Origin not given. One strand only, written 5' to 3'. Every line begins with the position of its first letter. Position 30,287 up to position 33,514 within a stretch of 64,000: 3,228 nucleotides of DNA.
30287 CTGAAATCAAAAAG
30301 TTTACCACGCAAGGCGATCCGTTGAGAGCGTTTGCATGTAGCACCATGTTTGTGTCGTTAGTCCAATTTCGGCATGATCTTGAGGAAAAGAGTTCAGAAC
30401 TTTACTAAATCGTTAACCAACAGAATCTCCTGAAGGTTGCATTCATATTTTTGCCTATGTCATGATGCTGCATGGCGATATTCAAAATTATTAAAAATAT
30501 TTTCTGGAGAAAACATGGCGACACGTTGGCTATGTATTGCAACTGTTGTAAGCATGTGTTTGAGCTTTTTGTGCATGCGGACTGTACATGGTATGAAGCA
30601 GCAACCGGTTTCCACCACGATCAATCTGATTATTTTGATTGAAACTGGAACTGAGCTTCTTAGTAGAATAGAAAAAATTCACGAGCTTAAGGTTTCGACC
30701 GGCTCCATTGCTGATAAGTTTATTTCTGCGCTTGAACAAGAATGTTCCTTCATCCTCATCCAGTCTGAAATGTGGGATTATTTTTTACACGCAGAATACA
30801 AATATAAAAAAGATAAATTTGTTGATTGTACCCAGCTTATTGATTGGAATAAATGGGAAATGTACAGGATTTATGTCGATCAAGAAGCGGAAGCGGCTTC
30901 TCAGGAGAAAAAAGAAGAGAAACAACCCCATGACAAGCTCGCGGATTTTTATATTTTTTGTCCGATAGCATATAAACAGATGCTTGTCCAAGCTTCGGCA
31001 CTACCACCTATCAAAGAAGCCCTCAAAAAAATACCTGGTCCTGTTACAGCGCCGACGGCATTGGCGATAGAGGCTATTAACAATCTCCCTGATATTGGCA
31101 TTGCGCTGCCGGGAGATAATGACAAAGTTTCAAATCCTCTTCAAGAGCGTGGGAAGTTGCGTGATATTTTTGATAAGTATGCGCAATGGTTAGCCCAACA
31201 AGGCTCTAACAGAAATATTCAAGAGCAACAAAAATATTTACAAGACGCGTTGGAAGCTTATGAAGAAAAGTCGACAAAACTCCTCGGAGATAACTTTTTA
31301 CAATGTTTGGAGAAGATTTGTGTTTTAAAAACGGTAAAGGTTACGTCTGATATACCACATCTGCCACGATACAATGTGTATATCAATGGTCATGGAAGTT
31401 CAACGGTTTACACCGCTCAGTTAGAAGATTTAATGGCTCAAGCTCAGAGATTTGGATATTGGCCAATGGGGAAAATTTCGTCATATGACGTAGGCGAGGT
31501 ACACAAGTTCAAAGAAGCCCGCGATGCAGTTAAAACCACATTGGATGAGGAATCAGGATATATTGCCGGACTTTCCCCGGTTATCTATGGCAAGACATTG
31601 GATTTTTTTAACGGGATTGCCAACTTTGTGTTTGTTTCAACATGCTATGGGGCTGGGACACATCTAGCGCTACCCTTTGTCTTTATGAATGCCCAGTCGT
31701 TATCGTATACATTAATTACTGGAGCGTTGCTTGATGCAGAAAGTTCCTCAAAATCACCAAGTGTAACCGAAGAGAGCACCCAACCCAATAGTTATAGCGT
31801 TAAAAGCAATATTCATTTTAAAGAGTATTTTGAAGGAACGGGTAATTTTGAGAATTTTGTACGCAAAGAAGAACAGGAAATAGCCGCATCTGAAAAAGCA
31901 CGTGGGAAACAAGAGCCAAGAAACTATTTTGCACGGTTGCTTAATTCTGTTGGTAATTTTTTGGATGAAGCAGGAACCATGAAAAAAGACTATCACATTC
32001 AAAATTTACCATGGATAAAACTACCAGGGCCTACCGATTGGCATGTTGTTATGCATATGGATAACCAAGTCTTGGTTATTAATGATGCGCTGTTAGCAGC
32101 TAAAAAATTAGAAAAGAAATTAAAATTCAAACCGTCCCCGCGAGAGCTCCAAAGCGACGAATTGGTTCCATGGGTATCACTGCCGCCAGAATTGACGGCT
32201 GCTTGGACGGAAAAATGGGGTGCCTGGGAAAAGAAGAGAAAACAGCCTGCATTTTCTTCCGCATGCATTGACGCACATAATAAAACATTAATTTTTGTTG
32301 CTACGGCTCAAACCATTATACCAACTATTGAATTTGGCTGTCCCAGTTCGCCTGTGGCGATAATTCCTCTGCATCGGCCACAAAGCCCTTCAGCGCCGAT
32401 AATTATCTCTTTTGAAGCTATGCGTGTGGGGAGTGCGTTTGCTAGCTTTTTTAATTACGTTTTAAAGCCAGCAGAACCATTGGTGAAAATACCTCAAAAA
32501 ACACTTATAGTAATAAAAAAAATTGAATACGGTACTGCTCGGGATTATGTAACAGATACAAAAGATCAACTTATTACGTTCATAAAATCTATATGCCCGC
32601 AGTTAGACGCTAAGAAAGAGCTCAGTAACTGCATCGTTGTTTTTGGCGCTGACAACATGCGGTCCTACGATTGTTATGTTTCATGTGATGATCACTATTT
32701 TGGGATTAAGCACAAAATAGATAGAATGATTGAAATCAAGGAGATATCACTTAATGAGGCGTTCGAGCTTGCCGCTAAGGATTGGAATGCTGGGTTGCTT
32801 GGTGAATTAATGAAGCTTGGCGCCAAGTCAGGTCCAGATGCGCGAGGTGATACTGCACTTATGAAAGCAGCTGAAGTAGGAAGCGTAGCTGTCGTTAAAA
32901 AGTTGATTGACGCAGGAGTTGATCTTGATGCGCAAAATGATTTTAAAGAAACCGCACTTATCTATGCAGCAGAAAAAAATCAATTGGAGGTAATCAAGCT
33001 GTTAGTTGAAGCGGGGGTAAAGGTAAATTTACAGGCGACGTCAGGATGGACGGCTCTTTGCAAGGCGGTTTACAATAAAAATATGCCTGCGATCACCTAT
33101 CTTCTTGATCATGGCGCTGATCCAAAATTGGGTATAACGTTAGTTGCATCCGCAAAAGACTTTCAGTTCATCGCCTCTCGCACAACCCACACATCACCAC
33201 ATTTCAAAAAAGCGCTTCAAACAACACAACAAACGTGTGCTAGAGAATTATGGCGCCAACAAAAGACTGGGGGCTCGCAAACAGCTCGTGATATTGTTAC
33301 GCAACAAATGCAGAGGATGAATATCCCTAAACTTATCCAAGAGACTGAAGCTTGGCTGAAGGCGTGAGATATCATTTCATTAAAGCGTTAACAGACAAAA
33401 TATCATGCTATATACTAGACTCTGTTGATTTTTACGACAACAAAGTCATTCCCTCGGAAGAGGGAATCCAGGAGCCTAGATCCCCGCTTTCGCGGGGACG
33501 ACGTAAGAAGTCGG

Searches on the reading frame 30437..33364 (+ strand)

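Call 29: search_protein_families(library=pfam, proteins=[window:30437-33364:+], max_evalue=0.00001)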
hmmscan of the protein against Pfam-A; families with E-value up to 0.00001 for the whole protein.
window:30437-33364:+ (976 aa): 5 families
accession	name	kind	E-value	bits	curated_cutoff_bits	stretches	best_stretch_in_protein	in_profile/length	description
PF12796.13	Ank_2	-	5.4e-31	107.4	27.3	2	808-897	1-87/90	Ankyrin repeats (3 copies)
PF00023.36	Ank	-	9.7e-17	60.6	21.1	0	804-835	2-33/33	Ankyrin repeat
PF13857.12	Ank_5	-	3e-16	59.8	27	1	823-874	1-53/56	Ankyrin repeats (many copies)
PF13637.12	Ank_4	-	1.1e-15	57.8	22.7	2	808-857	1-50/50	Ankyrin repeats (many copies)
PF13606.12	Ank_3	-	1.2e-11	44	22.3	0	804-832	2-30/30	Ankyrin repeat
